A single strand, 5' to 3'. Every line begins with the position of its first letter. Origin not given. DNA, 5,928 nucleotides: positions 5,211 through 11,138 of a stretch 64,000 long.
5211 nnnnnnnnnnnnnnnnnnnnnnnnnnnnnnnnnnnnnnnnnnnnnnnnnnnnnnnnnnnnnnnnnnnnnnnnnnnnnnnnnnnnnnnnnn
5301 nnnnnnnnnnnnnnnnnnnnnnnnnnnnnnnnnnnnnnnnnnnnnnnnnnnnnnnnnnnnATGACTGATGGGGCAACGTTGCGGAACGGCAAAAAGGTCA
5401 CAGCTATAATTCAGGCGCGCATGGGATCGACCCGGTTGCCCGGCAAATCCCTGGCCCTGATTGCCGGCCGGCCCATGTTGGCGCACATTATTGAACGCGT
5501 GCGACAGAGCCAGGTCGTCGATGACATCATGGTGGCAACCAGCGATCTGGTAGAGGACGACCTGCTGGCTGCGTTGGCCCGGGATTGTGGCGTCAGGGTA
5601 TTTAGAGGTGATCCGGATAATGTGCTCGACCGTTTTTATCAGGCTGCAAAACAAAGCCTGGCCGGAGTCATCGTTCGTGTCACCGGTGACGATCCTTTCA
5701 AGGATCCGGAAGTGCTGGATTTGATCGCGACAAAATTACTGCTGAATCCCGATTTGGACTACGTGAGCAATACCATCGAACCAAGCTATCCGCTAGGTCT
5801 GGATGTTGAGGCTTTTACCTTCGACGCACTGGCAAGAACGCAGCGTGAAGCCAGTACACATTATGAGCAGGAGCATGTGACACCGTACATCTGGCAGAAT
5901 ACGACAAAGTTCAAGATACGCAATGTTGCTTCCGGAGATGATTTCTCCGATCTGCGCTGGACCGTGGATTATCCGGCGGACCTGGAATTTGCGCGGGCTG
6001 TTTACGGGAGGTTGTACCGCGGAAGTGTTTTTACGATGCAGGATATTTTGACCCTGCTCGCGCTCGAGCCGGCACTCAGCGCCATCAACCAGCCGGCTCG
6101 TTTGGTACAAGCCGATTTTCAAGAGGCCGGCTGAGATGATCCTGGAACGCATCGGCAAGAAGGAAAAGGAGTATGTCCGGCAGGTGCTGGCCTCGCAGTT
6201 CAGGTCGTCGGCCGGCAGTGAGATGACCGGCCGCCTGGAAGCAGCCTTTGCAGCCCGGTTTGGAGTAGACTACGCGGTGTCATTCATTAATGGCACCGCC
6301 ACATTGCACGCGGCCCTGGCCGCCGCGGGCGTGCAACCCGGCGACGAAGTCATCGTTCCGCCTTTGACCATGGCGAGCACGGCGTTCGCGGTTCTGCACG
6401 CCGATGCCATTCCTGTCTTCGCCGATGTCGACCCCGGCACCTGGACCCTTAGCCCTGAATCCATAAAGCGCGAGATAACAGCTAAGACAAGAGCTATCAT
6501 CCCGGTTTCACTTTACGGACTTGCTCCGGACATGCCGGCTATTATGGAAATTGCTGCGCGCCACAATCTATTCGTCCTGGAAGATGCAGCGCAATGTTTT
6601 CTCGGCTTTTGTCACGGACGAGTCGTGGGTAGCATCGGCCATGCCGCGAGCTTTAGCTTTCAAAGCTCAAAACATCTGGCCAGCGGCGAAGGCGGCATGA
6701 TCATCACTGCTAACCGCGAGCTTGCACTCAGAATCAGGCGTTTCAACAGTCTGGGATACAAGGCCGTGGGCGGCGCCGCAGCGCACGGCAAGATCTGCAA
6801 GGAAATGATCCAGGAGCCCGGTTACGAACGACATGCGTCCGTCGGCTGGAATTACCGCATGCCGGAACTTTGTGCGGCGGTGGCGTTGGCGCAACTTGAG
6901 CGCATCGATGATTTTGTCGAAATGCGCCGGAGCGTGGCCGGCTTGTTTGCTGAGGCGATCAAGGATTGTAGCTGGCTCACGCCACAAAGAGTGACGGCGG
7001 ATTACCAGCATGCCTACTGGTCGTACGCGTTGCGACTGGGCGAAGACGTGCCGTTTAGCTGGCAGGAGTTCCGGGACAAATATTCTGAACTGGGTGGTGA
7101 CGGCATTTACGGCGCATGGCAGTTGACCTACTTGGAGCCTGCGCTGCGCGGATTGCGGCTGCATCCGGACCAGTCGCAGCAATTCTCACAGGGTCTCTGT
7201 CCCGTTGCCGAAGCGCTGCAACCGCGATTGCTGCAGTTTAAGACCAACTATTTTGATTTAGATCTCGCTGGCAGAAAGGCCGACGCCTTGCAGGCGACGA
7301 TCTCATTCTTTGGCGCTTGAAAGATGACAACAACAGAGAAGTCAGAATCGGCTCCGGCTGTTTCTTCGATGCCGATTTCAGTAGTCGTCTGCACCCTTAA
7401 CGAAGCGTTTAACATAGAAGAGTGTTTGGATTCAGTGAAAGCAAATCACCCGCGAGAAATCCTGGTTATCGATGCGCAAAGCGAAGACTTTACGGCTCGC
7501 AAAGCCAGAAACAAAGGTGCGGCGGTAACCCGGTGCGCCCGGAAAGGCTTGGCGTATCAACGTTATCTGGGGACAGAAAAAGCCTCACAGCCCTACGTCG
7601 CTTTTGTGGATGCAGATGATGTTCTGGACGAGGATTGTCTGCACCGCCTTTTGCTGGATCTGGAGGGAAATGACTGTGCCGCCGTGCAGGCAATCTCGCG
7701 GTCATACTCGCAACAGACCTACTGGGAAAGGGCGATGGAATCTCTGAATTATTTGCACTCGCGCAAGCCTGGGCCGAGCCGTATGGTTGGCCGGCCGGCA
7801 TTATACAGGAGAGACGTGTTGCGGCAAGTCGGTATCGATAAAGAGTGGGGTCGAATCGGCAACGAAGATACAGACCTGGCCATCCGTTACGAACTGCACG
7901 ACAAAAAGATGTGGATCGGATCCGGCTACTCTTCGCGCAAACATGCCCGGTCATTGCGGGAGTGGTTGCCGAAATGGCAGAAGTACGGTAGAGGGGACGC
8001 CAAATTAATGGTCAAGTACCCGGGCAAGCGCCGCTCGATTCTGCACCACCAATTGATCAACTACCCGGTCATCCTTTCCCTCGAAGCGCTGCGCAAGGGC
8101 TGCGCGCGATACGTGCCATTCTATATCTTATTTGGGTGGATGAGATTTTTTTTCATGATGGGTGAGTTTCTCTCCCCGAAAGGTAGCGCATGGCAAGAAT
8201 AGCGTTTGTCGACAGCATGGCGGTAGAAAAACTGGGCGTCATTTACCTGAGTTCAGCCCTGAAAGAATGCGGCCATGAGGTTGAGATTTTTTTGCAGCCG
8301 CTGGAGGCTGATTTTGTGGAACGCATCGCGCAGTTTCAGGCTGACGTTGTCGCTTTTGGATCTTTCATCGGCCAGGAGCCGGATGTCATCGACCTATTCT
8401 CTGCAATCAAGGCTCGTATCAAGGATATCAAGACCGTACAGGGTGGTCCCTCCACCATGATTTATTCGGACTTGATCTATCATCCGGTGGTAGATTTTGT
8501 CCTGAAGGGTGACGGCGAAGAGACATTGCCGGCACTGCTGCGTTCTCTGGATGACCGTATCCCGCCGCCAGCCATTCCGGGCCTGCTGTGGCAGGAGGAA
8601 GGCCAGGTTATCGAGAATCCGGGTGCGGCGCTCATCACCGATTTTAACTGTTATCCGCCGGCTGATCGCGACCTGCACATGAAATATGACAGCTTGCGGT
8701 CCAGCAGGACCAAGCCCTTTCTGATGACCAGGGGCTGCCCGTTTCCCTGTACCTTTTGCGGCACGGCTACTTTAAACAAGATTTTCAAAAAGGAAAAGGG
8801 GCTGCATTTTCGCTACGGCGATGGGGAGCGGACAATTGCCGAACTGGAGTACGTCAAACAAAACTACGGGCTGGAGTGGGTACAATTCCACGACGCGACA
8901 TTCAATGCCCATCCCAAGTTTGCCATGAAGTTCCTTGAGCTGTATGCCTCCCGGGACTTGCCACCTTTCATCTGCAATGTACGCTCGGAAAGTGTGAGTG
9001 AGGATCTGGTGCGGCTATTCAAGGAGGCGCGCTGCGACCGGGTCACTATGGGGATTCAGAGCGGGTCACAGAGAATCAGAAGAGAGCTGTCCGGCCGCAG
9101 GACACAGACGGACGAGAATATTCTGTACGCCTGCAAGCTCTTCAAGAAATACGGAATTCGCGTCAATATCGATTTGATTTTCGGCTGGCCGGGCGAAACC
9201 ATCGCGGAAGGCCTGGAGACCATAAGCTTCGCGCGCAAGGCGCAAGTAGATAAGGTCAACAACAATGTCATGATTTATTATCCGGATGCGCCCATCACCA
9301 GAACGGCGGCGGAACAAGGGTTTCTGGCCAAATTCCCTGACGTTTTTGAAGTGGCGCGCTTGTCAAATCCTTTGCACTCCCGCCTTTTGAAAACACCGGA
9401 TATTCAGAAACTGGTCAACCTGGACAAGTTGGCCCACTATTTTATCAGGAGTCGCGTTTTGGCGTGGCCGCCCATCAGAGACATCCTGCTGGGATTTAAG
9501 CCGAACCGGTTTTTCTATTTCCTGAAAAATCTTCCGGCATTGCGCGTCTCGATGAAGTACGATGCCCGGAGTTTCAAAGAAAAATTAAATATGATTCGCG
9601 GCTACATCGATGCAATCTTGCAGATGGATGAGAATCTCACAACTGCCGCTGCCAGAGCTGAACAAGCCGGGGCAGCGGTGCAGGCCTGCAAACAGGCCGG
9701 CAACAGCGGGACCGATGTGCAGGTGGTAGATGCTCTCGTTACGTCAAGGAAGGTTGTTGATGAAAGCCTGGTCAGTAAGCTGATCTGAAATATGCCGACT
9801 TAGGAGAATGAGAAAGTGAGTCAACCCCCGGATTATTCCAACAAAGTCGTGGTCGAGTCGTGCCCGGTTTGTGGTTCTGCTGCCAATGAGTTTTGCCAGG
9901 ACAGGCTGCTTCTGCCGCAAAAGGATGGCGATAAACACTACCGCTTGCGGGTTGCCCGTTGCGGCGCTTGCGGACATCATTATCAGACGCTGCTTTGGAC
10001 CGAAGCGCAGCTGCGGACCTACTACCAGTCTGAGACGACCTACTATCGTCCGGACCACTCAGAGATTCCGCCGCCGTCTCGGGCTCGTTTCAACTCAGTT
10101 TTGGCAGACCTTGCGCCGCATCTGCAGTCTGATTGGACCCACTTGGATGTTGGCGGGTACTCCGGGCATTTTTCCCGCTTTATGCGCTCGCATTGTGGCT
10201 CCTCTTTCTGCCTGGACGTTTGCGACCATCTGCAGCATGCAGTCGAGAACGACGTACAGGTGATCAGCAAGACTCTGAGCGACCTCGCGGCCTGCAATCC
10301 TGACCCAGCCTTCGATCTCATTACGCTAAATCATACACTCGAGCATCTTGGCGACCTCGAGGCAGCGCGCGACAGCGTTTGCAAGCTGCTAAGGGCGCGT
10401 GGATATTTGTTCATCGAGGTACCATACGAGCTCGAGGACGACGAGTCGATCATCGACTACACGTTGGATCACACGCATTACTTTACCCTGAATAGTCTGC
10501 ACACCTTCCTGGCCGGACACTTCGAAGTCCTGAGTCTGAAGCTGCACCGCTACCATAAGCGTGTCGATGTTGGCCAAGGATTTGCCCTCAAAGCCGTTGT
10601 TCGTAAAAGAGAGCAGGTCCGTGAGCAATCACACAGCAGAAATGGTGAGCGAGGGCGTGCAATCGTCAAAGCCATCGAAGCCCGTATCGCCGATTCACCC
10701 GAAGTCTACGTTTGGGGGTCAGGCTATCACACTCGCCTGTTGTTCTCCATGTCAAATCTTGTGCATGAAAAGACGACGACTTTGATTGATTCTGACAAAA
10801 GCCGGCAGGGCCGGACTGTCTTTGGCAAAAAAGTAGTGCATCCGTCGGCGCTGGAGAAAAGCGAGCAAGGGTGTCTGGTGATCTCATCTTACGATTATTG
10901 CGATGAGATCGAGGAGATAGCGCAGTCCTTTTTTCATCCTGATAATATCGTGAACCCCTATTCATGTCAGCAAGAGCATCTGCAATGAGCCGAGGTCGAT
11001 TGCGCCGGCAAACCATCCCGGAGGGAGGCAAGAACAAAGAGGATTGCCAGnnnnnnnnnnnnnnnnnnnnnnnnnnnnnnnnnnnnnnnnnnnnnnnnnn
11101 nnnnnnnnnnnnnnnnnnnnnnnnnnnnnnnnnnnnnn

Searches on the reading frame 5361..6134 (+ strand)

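Call 6: search_protein_families(library=pfam, proteins=[window:5361-6134:+], max_evalue=0.01)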
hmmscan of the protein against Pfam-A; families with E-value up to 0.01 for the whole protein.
window:5361-6134:+ (257 aa): 2 families
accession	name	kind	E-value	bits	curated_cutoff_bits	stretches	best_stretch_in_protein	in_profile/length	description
PF02348.25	CTP_transf_3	-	2.9e-36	125.8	22.6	1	15-187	2-171/217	Cytidylyltransferase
PF12804.13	NTP_transf_3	-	7.4e-08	33.2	27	1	20-130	11-115/160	MobA-like NTP transferase domain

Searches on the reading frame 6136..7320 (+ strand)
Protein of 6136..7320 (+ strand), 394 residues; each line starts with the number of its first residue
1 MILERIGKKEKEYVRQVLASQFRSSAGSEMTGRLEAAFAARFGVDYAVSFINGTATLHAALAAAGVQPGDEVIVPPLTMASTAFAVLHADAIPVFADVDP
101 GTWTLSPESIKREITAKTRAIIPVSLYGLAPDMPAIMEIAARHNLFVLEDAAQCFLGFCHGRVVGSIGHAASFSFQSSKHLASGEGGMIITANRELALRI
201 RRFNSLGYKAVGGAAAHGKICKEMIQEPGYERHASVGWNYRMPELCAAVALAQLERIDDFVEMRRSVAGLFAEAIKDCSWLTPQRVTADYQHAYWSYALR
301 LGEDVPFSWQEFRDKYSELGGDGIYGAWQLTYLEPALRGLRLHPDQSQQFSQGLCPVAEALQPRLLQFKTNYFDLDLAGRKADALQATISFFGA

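Call 5: search_protein_families(library=pfam, proteins=[window:6136-7320:+], max_evalue=0.01)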
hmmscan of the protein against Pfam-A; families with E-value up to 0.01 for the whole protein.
window:6136-7320:+ (394 aa): 4 families
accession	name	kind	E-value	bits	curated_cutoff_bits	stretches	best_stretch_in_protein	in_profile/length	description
PF01041.23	DegT_DnrJ_EryC1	-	2.6e-82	277.4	19.8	1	6-306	3-287/360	DegT/DnrJ/EryC1/StrS aminotransferase family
PF00155.27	Aminotran_1_2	-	8.5e-05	22.3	19.7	1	5-152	21-187/361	Aminotransferase class I and II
PF01212.27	Beta_elim_lyase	-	0.00049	20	27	1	25-156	28-174/288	Beta-eliminating lyase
PF01276.26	OKR_DC_1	-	0.0039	16.4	27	1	39-99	76-136/417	Orn/Lys/Arg decarboxylase, major domain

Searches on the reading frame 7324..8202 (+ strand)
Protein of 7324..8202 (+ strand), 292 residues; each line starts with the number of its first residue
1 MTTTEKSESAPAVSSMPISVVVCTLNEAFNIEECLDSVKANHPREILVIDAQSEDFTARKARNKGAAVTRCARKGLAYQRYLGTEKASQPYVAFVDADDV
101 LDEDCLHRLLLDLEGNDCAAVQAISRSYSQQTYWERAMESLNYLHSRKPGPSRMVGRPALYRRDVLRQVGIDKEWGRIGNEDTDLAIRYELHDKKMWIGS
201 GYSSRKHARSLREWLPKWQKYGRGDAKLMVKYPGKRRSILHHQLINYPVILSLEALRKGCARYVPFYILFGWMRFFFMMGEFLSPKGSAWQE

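Call 5: search_protein_families(library=pfam, proteins=[window:7324-8202:+], max_evalue=0.01)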
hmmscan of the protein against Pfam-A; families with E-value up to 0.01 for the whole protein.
window:7324-8202:+ (292 aa): 5 families
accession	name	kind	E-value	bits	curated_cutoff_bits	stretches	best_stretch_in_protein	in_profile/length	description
PF00535.33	Glycos_transf_2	-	4.2e-22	79.3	23.3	1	19-169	1-167/168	Glycosyl transferase family 2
PF13632.12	Glyco_trans_2_3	-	5.4e-15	56.2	27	1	91-277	1-181/198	Glycosyl transferase family group 2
PF13641.12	Glyco_tranf_2_3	-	3.1e-09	37.6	27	1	17-196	2-201/230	Glycosyltransferase like family 2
PF13506.12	Glyco_transf_21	-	0.00022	21.2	21.7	1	83-200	25-148/174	Glycosyl transferase family 21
PF10111.15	Glyco_tranf_2_2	-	0.00061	19.8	27.3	1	19-110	1-103/276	Glycosyltransferase like family 2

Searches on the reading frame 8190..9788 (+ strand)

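Call 5: search_protein_families(library=pfam, proteins=[window:8190-9788:+], max_evalue=0.01)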
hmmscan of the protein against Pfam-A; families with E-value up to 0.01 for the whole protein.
window:8190-9788:+ (532 aa): 2 families
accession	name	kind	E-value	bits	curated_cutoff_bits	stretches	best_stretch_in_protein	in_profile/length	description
PF04055.27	Radical_SAM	-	6.4e-23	82.2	29.5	1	179-347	3-165/166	Radical SAM superfamily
PF02310.24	B12-binding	-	1e-13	51.6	32.1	1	13-117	13-121/121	B12 binding domain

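Call 8: search_protein_families(library=ncbifam, proteins=[window:8190-9788:+], max_evalue=0.001)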
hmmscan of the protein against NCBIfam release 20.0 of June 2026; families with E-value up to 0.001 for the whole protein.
window:8190-9788:+ (532 aa): 28 families (the best 25 are shown)
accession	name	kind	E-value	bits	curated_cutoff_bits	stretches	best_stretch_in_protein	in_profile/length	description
TIGR04013.1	B12_SAM_MJ_1487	hypoth_equivalog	2.9e-29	102.1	251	2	41-196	33-173/382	TIGR04013 family B12-binding domain/radical SAM domain-containing protein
NF050148.1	rSAM_ApyD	equivalog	7.3e-27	94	750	1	16-348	27-363/645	RiPP biosynthesis radical SAM protein ApyD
NF038361.1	rSAM_Sden_1168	equivalog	2e-22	79.5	575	1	39-362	129-462/560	Sden_1168 family B12-binding radical SAM P-methyltransferase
TIGR02026.1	BchE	equivalog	2.2e-22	79.6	481.35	1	15-376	23-390/497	magnesium-protoporphyrin IX monomethyl ester anaerobic oxidative cyclase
TIGR04479.1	bcpD_PhpK_rSAM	subfamily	9.2e-22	77.1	600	1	13-372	71-430/504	PhpK family radical SAM P-methyltransferase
TIGR03975.1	rSAM_ocin_1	subfamily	2.4e-21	75.9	281.85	1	41-338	119-417/606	RiPP maturation radical SAM C-methyltransferase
TIGR04385.1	B12_rSAM_cofa1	equivalog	1e-19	71.1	450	1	9-378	15-399/438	B12 lower ligand biosynthesis radical SAM protein BzaD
TIGR04367.1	HpnR_B12_rSAM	equivalog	8.6e-19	67.4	650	1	12-224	20-229/490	hopanoid C-3 methylase HpnR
TIGR03471.1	HpnJ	equivalog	1.1e-18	67.4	577.6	1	67-383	85-397/472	hopanoid biosynthesis associated radical SAM protein HpnJ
TIGR04072.2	rSAM_ladder_B12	equivalog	1.7e-17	63.2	360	1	11-382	15-381/443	lipid biosynthesis B12-binding/radical SAM protein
TIGR04014.1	B12_SAM_MJ_0865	equivalog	2.7e-17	62.7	360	2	263-375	250-360/434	methyl-coenzyme M reductase glutamine C-methyltransferase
TIGR04190.1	B12_SAM_Ta0216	equivalog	1.8e-12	46.6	500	1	68-351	98-394/554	TIGR04190 family B12-binding domain/radical SAM domain protein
NF033070.1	rSAM_AprD4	equivalog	4.5e-12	45.6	500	1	175-386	197-403/456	AprD4 family radical SAM diol-dehydratase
TIGR04107.1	rSAM_HutW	equivalog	2.1e-09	36.7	400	1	265-379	135-247/419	heme anaerobic degradation radical SAM methyltransferase ChuW/HutW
TIGR04295.1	B12_rSAM_oligo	hypoth_equivalog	1.6e-08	33.6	400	1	100-310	123-322/422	TIGR04295 family B12-binding domain-containing radical SAM protein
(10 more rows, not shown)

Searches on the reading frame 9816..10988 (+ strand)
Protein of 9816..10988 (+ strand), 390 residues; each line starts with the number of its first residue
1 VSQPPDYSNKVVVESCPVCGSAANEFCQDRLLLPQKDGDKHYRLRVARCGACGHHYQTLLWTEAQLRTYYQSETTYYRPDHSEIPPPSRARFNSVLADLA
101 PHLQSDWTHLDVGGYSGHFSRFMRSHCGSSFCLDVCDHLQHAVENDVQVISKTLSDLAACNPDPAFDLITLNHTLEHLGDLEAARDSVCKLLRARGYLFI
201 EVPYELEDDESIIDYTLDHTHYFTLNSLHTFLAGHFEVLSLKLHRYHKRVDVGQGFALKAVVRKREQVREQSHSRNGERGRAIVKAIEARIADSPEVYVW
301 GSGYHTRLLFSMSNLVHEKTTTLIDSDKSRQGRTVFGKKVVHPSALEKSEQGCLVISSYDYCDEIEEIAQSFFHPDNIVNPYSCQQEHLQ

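Call 5: search_protein_families(library=pfam, proteins=[window:9816-10988:+], max_evalue=0.01)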
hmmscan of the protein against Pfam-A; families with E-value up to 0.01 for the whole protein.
window:9816-10988:+ (390 aa): 6 families
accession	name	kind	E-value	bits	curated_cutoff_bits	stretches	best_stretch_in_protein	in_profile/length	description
PF13489.12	Methyltransf_23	-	3.8e-14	53.2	27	1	94-230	11-152/164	Methyltransferase domain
PF08241.18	Methyltransf_11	-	2.6e-07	31.6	21.2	1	110-200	1-95/95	Methyltransferase domain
PF08242.18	Methyltransf_12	-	9.5e-06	26.7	30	1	110-198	1-98/98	Methyltransferase domain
PF13649.12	Methyltransf_25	-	0.0039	18.3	27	0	110-196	2-97/97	Methyltransferase domain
PF13847.12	Methyltransf_31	-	0.0057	16.8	27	0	162-204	71-113/145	Methyltransferase domain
PF12172.15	zf-ChsH2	-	0.0074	16.5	23.2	1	38-56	3-21/37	ChsH2, rubredoxin-like zinc ribbon domain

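Call 8: search_protein_families(library=ncbifam, proteins=[window:9816-10988:+], max_evalue=0.001)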
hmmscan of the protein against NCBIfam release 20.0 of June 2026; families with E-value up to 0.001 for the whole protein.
window:9816-10988:+ (390 aa): 2 families
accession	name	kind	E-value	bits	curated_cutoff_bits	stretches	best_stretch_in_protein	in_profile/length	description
TIGR02072.1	BioC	equivalog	3.9e-06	26.8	184.95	1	107-244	36-179/244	malonyl-ACP O-methyltransferase BioC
NF041255.1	mycofact_MftM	equivalog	0.00042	19.7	200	1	138-231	176-265/289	mycofactocin oligosaccharide methyltransferase MftM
